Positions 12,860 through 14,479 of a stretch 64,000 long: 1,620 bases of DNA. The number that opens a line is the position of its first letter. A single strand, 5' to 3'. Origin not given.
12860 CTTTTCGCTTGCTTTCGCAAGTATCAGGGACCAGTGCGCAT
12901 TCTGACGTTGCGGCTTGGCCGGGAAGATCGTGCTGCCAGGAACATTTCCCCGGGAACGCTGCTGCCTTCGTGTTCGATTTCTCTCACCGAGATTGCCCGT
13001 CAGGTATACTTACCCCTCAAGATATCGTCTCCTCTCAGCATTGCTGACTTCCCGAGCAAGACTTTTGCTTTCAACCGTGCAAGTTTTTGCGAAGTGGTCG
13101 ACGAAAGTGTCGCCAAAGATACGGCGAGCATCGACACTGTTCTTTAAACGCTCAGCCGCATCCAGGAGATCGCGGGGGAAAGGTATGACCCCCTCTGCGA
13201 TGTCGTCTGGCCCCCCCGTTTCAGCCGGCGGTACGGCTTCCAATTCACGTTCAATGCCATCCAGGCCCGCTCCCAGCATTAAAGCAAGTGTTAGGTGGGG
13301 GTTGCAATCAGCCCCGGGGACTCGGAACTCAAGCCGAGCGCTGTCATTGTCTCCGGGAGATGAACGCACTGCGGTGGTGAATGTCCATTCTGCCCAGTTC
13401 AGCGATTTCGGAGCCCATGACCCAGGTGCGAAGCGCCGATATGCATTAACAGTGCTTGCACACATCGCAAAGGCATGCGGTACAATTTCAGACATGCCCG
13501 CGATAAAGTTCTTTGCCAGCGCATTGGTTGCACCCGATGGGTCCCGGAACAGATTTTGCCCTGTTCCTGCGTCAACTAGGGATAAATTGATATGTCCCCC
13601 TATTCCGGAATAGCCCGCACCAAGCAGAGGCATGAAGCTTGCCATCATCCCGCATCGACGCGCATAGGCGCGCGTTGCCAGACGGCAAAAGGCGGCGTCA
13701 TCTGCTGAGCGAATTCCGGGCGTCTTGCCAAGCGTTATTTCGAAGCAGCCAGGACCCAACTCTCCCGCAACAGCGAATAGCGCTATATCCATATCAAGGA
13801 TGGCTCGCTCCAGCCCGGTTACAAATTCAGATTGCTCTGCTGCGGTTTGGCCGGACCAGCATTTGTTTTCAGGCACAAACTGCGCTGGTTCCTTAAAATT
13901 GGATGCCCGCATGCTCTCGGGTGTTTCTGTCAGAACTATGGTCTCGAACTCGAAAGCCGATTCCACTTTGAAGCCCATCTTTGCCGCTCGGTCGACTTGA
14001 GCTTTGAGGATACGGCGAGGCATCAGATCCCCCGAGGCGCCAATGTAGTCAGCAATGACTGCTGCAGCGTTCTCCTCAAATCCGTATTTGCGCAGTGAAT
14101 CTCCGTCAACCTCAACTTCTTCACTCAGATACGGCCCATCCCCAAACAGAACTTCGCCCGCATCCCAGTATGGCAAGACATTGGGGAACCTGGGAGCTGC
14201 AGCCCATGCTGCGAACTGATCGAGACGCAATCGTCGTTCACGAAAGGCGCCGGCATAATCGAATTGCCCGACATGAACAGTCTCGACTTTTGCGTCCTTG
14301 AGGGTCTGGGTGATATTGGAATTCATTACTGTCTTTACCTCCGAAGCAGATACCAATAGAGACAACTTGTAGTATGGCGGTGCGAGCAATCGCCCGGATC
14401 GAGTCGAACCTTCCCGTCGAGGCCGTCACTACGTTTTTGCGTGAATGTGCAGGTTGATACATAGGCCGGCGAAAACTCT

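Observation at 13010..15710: Two-gene sigma54 operon (stand-alone GcvT-like enzyme + GS-like ligase): candidate undescribed step in methylated-amine catabolism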

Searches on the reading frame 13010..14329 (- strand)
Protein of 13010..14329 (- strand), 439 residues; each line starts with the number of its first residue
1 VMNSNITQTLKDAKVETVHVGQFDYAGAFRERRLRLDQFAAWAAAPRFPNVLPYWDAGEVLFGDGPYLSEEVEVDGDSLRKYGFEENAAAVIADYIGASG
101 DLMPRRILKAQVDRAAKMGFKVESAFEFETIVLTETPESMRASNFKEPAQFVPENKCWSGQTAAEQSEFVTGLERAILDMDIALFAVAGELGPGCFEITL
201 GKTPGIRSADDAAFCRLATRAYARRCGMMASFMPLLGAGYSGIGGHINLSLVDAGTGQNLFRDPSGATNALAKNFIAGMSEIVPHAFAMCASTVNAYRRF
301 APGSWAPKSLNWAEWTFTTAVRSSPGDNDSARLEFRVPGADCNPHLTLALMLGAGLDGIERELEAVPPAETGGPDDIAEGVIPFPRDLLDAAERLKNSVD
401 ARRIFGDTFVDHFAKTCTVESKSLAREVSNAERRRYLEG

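Call 6: search_protein_families(library=pfam, proteins=[window:13010-14329:-])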
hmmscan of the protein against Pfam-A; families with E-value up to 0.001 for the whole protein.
window:13010-14329:- (439 aa): 1 family
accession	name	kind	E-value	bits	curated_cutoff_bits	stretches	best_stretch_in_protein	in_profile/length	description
PF00120.29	Gln-synt_C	-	1.8e-67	228.3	24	1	103-436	3-344/344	Glutamine synthetase, catalytic domain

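Call 7: search_protein_families(library=ncbifam, proteins=[window:13010-14329:-])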
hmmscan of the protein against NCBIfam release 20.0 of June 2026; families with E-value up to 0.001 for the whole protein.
window:13010-14329:- (439 aa): 4 families
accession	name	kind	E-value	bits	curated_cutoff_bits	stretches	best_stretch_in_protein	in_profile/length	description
TIGR03105.1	gln_synth_III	equivalog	7.9e-49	166.3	469.6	1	74-438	65-435/435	type III glutamate--ammonia ligase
NF045547.1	GGputSyn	equivalog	7.2e-41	140.3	650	1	4-415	3-421/438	gamma-glutamylputrescine synthetase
TIGR00653.1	GlnA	equivalog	4.5e-39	134.4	429.15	1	173-437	190-461/462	type I glutamate--ammonia ligase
NF007006.0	PRK09469.1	equivalog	6.2e-15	54.7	845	1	207-363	231-387/469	glutamate--ammonia ligase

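Call 12: find_homologous_proteins(query=window:13010-14329:-)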
Query window:13010-14329:- (439 aa): 344 proteins with E <= 0.001 among 8000 candidates; the best 120 are listed.
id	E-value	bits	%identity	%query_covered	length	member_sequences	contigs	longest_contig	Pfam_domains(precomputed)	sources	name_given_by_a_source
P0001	2.0e-294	994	100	100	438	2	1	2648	PF00120.30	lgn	-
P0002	3.0e-220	749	74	100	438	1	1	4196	PF00120.30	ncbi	-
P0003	2.0e-191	655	63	100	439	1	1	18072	PF00120.30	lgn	-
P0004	1.1e-187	642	64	100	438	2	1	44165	PF00120.30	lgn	-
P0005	4.0e-179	614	62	99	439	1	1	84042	PF00120.30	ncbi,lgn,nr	ncbi:MAG TPA: hypothetical protein VN112_18140 [Ensifer sp.]|nr:hypothetical protein [Ensifer sp.]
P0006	2.4e-178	611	61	99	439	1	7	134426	PF00120.30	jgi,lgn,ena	-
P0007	5.4e-178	610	62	99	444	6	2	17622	PF00120.30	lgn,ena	-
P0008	1.8e-177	609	63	100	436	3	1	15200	PF00120.30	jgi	jgi:glutamine synthetase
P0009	6.9e-177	607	62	98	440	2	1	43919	PF00120.30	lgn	-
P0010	2.5e-176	605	62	100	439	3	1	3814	PF00120.30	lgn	-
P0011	7.6e-176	603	62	100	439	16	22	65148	PF00120.30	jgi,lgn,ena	jgi:glutamine synthetase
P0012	8.1e-176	603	61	100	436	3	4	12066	PF00120.30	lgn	-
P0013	3.0e-175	601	62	100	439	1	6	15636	PF00120.30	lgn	-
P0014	3.7e-175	601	62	100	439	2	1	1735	PF00120.30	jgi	jgi:glutamine synthetase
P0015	1.5e-174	599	62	99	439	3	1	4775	PF00120.30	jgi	jgi:glutamine synthetase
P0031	8.0e-168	577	60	100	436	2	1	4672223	PF00120.30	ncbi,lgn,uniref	ncbi:hypothetical protein [Stappia sp.]|uniref:hypothetical protein n=1 Tax=Stappia sp. TaxID=187090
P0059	1.6e-159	549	58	99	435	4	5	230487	PF00120.30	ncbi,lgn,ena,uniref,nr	ncbi:hypothetical protein [Roseovarius indicus]|uniref:hypothetical protein n=1 Tax=Roseovarius indi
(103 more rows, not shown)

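Call 13: find_encoding_contigs(protein=P0031, flank=10000, max_places=2)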
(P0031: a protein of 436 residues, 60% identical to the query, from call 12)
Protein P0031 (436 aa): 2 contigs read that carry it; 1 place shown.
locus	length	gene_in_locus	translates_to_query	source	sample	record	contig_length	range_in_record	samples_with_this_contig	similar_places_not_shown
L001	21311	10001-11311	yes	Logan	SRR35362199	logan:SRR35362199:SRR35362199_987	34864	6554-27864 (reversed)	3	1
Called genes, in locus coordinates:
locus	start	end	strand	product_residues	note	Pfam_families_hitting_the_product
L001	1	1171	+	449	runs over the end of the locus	PF03553:Na_H_antiporter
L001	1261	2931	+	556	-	PF07969:Amidohydro_3, PF01979:Amidohydro_1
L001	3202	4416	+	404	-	PF07690:MFS_1, PF06779:MFS_4 (weak)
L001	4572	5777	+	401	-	PF00989:PAS (weak), PF08448:PAS_4 (weak), PF13188:PAS_8 (weak), PF13426:PAS_9 (weak)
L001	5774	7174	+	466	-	PF00158:Sigma54_activat, PF14532:Sigma54_activ_2, PF00004:AAA (faint), PF07724:AAA_2, PF07728:AAA_5, PF25601:AAA_lid_14, PF18024:HTH_50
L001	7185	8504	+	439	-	PF00309:Sigma54_AID, PF04963:Sigma54_CBD, PF04552:Sigma54_DBD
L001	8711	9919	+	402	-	PF00067:p450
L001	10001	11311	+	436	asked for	PF00120:Gln-synt_C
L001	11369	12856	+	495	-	PF00120:Gln-synt_C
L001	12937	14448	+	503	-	PF00171:Aldedh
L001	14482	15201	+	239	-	PF00117:GATase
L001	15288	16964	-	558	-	PF00258:Flavodoxin_1, PF00667:FAD_binding_1, PF00175:NAD_binding_1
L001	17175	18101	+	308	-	PF00126:HTH_1, PF03466:LysR_substrate, PF12727:PBP_like (weak)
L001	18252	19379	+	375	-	PF00070:Pyr_redox (faint), PF00890:FAD_binding_2 (weak), PF01266:DAO, PF07992:Pyr_redox_2 (faint), PF13450:NAD_binding_8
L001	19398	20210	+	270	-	PF00702:Hydrolase, PF13419:HAD_2 (weak)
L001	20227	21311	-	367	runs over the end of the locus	PF09981:DUF2218 (weak), PF08021:FAD_binding_9, PF04954:SIP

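Call 14: find_encoding_contigs(protein=P0059, flank=10000, max_places=2)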
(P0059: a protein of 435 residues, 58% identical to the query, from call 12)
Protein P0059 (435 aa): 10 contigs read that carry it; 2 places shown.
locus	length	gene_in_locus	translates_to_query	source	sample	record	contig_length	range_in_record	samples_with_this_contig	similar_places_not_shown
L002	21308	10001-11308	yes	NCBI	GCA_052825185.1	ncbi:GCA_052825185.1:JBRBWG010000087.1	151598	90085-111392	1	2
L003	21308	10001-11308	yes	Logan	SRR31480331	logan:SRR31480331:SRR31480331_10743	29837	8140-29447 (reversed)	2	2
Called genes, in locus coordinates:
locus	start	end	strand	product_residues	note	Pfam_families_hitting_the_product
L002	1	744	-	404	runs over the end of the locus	PF01321:Creatinase_N, PF00557:Peptidase_M24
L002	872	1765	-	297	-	PF00126:HTH_1, PF03466:LysR_substrate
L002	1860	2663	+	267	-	PF02633:Creatininase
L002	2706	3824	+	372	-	PF13416:SBP_bac_8, PF13343:SBP_bac_6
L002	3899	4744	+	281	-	PF00528:BPD_transp_1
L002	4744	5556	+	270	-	PF00528:BPD_transp_1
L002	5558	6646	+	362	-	PF00005:ABC_tran, PF08402:TOBE_2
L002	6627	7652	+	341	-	PF01965:DJ-1_PfpI, PF12833:HTH_18, PF00165:HTH_AraC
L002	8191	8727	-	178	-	PF13404:HTH_AsnC-type, PF13412:HTH_24, PF01037:AsnC_trans_reg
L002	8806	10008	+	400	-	PF00067:p450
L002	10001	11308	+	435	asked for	PF00120:Gln-synt_C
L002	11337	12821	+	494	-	PF00120:Gln-synt_C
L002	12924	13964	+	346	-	PF01547:SBP_bac_1, PF13416:SBP_bac_8, PF13343:SBP_bac_6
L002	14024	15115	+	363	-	PF00005:ABC_tran, PF13304:AAA_21 (faint), PF08402:TOBE_2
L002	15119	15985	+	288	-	PF00528:BPD_transp_1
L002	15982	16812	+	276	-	PF00528:BPD_transp_1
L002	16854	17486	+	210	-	PF00117:GATase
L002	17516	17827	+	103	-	PF00111:Fer2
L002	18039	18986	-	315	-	PF00126:HTH_1, PF13556:HTH_30 (weak), PF03466:LysR_substrate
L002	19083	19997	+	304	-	PF00892:EamA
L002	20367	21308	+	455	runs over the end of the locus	PF13289:SIR2_2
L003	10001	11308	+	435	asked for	PF00120:Gln-synt_C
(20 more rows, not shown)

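Call 15: find_encoding_contigs(protein=P0004, flank=10000, max_places=2)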
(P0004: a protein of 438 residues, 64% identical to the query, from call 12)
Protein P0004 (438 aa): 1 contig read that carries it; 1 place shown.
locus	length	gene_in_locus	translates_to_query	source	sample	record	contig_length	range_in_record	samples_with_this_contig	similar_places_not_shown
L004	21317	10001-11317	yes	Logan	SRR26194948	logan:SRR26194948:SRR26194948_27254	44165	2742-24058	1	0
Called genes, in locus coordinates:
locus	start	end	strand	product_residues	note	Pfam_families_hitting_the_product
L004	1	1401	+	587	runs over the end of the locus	PF13505:OMP_b-brl, PF03797:Autotransporter (faint), PF02462:Opacity (faint)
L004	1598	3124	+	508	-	PF00202:Aminotran_3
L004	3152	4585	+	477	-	PF00171:Aldedh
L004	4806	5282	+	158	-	-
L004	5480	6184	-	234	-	PF00117:GATase, PF07722:Peptidase_C26 (weak)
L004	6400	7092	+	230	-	PF00392:GntR, PF07729:FCD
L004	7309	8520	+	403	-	PF00067:p450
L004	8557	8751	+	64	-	PF13459:Fer4_15, PF13370:Fer4_13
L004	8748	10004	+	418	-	PF07992:Pyr_redox_2, PF01134:GIDA (faint), PF01266:DAO (faint), PF00070:Pyr_redox, PF14759:Reductase_C (weak)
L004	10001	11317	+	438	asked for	PF00120:Gln-synt_C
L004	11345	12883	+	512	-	PF00120:Gln-synt_C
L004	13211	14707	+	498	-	PF13520:AA_permease_2, PF00324:AA_permease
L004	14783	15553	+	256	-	PF00117:GATase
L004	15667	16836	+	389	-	-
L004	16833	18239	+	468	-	PF20720:nSTAND3 (faint), PF00158:Sigma54_activat, PF14532:Sigma54_activ_2, PF00004:AAA, PF07728:AAA_5 (weak), PF25601:AAA_lid_14, PF18024:HTH_50, PF02954:HTH_8 (weak), +1 more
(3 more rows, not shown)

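Call 16: find_encoding_contigs(protein=P0005, flank=10000, max_places=2)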
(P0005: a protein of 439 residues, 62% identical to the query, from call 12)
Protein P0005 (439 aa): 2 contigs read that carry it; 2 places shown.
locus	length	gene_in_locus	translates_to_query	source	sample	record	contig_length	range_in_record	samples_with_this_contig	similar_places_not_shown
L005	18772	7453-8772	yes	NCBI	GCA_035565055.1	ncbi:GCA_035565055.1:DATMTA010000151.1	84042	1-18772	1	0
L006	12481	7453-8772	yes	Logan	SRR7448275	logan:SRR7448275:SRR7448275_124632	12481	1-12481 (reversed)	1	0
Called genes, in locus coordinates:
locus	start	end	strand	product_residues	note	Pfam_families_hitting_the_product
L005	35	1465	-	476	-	PF00158:Sigma54_activat, PF01078:Mg_chelatase (faint), PF14532:Sigma54_activ_2, PF00004:AAA, PF07724:AAA_2 (weak), PF07728:AAA_5, PF25601:AAA_lid_14, PF18024:HTH_50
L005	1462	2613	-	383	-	-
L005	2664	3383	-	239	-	PF07722:Peptidase_C26, PF00117:GATase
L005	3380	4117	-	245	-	PF00117:GATase, PF07685:GATase_3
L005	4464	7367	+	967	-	PF00067:p450, PF00258:Flavodoxin_1, PF00667:FAD_binding_1, PF00175:NAD_binding_1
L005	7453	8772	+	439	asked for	PF00120:Gln-synt_C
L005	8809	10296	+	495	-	PF00120:Gln-synt_C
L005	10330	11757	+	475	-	PF00171:Aldedh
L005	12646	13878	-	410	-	PF01266:DAO, PF07992:Pyr_redox_2 (faint)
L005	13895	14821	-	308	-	PF08943:CsiD, PF02668:TauD (faint)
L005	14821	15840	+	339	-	PF00126:HTH_1, PF03466:LysR_substrate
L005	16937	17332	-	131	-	PF07729:FCD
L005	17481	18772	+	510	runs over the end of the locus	PF22483:Mu-transpos_C_2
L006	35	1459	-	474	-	PF00158:Sigma54_activat, PF01078:Mg_chelatase (faint), PF14532:Sigma54_activ_2, PF00004:AAA, PF07724:AAA_2 (weak), PF07728:AAA_5, PF25601:AAA_lid_14, PF18024:HTH_50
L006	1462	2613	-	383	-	-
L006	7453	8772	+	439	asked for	PF00120:Gln-synt_C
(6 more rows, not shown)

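Call 23: search_solved_structures(query=window:13010-14329:-, max_evalue=0.00001)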
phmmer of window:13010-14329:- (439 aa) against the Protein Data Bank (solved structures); distinct sequences matched with E-value up to 0.00001: 37.
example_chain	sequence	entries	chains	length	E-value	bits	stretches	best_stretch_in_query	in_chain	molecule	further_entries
5dm3_A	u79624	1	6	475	7.5e-35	123.7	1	79-435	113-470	L-glutamine synthetase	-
11zs_A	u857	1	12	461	5e-34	121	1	73-435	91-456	Glutamine synthetase, catalytic domain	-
4lnf_A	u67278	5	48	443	7e-31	110.6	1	179-437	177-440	Glutamine synthetase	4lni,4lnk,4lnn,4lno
4s0r_A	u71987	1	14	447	7.2e-31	110.6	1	179-437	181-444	Glutamine synthetase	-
7tfc_A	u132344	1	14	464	8e-31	110.4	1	179-437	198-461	Glutamine synthetase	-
9qur_A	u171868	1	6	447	1.4e-28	103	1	101-437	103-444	Glutamate--methylamine ligase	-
7tdp_A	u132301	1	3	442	4.3e-27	98.2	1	179-437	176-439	Glutamine synthetase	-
7tfa_B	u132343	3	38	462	4.9e-27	98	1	179-437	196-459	Glutamine synthetase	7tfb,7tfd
8s59_O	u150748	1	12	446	1.7e-26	96.1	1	104-420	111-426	Glutamine synthetase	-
8tfb_A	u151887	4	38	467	2e-26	95.9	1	104-420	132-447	Glutamine synthetase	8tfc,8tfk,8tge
8ufj_A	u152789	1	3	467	2.6e-26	95.6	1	104-420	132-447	Glutamine synthetase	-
8ool_A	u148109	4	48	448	2.1e-25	92.6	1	181-437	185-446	Glutamine synthetase from Methanothermococcus thermolithotrophicus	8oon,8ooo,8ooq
7ten_A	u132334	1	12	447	2.6e-25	92.3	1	179-438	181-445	Glutamine synthetase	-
7tf9_A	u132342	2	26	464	2.9e-25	92.1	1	179-438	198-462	Glutamine synthetase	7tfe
8wwu_A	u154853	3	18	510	3.2e-25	92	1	92-415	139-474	Glutamine synthetase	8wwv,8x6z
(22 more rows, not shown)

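Call 25: find_encoding_contigs(protein=P0002, flank=10000, max_places=2)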
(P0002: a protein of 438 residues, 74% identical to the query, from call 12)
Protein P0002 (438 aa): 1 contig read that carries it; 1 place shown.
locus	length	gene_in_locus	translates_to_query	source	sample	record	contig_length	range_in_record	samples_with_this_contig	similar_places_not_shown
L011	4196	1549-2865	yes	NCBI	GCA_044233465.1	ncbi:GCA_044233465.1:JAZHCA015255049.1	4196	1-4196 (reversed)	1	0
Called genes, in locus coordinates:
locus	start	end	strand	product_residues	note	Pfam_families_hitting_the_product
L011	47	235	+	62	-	PF13459:Fer4_15, PF13370:Fer4_13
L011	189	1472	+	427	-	PF07992:Pyr_redox_2, PF00070:Pyr_redox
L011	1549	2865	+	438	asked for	PF00120:Gln-synt_C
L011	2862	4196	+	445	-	?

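Call 26: find_encoding_contigs(protein=P0003, flank=10000, max_places=2)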
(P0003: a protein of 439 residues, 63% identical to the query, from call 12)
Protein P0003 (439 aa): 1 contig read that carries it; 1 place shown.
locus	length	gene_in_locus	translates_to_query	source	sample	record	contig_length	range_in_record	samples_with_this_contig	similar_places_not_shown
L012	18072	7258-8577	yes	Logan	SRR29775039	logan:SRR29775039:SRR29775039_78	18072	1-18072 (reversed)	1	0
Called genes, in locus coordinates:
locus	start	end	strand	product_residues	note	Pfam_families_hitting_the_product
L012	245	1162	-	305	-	PF00126:HTH_1, PF03466:LysR_substrate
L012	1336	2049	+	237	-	PF03734:YkuD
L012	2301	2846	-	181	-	PF02525:Flavodoxin_2, PF03358:FMN_red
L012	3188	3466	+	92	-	-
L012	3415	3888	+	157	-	PF26222:DUF8048 (faint)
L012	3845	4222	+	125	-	PF01609:DDE_Tnp_1 (weak)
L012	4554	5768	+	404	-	PF00067:p450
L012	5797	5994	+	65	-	PF13459:Fer4_15, PF13370:Fer4_13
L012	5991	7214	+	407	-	PF07992:Pyr_redox_2, PF01266:DAO (faint), PF01134:GIDA (faint), PF00070:Pyr_redox, PF14759:Reductase_C (faint)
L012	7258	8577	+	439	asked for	PF00120:Gln-synt_C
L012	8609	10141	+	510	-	PF00120:Gln-synt_C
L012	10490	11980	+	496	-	PF13520:AA_permease_2, PF00324:AA_permease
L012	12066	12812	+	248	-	PF00117:GATase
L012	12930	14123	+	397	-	-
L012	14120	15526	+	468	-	PF00158:Sigma54_activat, PF01078:Mg_chelatase (faint), PF14532:Sigma54_activ_2, PF00004:AAA, PF07724:AAA_2 (weak), PF07728:AAA_5, PF25601:AAA_lid_14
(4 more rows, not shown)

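Call 47: search_protein_families(library=ncbifam, proteins=[L001:11369-12856:+, L001:10001-11311:+, L001:8711-9919:+, L001:14482-15201:+], max_evalue=1e-10)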
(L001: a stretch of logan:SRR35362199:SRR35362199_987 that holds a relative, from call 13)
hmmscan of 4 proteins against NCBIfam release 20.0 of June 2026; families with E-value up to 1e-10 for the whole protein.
L001:11369-12856:+ (495 aa): 4 families
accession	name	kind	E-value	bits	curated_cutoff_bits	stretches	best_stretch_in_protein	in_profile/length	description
TIGR03105.1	gln_synth_III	equivalog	3.4e-80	269.7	469.6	2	307-491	243-434/435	type III glutamate--ammonia ligase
TIGR00653.1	GlnA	equivalog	1.2e-63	215.4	429.15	1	198-491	185-461/462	type I glutamate--ammonia ligase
NF045547.1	GGputSyn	equivalog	6.7e-58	196.5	650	2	309-486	251-438/438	gamma-glutamylputrescine synthetase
NF007006.0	PRK09469.1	equivalog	9.6e-24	83.8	845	1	297-458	266-431/469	glutamate--ammonia ligase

L001:10001-11311:+ (436 aa): 4 families
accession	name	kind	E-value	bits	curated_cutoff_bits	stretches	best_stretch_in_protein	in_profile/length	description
TIGR03105.1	gln_synth_III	equivalog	7.3e-48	163.2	469.6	1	74-435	66-435/435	type III glutamate--ammonia ligase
NF045547.1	GGputSyn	equivalog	2.1e-37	128.9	650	1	72-413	76-422/438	gamma-glutamylputrescine synthetase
TIGR00653.1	GlnA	equivalog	1.2e-35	123.2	429.15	1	175-434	193-461/462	type I glutamate--ammonia ligase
NF007006.0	PRK09469.1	equivalog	6.1e-15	54.7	845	1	203-362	228-387/469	glutamate--ammonia ligase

L001:8711-9919:+ (402 aa): 8 families
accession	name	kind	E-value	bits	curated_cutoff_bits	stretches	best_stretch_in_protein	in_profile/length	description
NF045816.1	PentlenlactSyn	equivalog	8.9e-34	116.8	700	1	44-378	41-373/396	pentalenolactone synthase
TIGR04515.1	P450_rel_GT_act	subfamily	4.7e-32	111.8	343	1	50-393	62-382/386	P450-derived glycosyltransferase activator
NF041177.1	Cyp119_Thmprot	equivalog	1.2e-28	100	680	1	84-373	68-342/368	cytochrome P450 Cyp119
TIGR04538.1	P450_cycloAA_1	subfamily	1.5e-28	99.7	500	1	83-379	68-374/395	cytochrome P450, cyclodipeptide synthase-associated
NF041802.1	P450_SolI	exception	3.1e-24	85.2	850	1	89-364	114-388/424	solanimycin biosynthesis cytochrome P450 SolI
TIGR04458.1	CYP450_TxtE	equivalog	1.3e-23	83.3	500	1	39-382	32-386/403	4-nitrotryptophan synthase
NF051859.1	AlbFlvMonOxTrpSyn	equivalog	1.5e-11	43.6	700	0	88-332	104-380/457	bifunctional albaflavenone monooxygenase/terpene synthase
NF050147.1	aminopyruv_ApyO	equivalog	7e-11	41.4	525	0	88-372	84-394/444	RiPP biosynthesis cytochrome P450 ApyO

L001:14482-15201:+ (239 aa): 7 families
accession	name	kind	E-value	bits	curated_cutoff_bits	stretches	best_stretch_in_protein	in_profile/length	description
NF004212.0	PRK05665.1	equivalog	5e-31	108.3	309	1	3-213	4-218/241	amidotransferase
NF006562.0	PRK09065.1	equivalog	2.1e-30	106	205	1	2-211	4-217/242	glutamine amidotransferase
NF005072.0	PRK06490.1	equivalog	1.8e-16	59.9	339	1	48-209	49-213/251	glutamine amidotransferase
TIGR00888.1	guaA_Nterm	equivalog_domain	2.3e-13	50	172.15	1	84-185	63-170/188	glutamine-hydrolyzing GMP synthase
NF001975.0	PRK00758.1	equivalog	4.1e-12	46.1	198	1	85-185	62-168/185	GMP synthase subunit A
NF000848.1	PRK00074.1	equivalog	5e-11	41.9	400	1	59-185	43-173/512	glutamine-hydrolyzing GMP synthase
TIGR01368.1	CPSaseIIsmall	equivalog_domain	7.3e-11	41.6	307.35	0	87-114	242-269/361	glutamine-hydrolyzing carbamoyl-phosphate synthase small subunit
